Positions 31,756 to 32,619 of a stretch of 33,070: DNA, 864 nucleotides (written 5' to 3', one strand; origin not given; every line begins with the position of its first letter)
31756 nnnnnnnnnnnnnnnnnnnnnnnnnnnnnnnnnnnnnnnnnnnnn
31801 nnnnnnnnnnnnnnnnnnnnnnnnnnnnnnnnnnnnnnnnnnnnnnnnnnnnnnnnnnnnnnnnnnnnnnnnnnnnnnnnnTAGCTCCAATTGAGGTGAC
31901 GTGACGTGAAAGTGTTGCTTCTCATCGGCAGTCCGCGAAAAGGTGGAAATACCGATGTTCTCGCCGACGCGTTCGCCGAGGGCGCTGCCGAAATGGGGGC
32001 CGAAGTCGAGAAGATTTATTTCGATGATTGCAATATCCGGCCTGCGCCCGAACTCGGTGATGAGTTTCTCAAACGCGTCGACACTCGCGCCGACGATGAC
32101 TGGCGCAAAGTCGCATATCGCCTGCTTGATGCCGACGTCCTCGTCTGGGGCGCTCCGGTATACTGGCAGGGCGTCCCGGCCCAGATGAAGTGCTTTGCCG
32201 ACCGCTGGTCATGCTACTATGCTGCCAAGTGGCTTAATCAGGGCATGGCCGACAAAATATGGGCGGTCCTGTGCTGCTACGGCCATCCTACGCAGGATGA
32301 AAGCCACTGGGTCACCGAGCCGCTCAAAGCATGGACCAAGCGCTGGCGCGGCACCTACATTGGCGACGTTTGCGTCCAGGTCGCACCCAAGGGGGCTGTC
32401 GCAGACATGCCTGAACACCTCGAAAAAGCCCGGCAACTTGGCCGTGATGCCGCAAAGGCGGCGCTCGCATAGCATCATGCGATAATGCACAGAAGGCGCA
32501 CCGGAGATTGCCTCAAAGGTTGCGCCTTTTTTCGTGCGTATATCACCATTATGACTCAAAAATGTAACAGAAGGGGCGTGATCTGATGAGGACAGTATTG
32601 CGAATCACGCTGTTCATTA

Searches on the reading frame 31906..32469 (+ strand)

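Call 45: search_protein_families(library=pfam, proteins=[window:31906-32469:+], max_evalue=0.001)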
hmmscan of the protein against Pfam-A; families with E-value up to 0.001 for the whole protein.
window:31906-32469:+ (188 aa): 2 families
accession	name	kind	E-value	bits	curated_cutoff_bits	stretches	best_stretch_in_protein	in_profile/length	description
PF03358.20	FMN_red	-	1.7e-22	80.1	24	1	1-126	1-116/152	NADPH-dependent FMN reductase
PF02525.22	Flavodoxin_2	-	1.9e-17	64.1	27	1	1-157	1-175/198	Flavodoxin-like fold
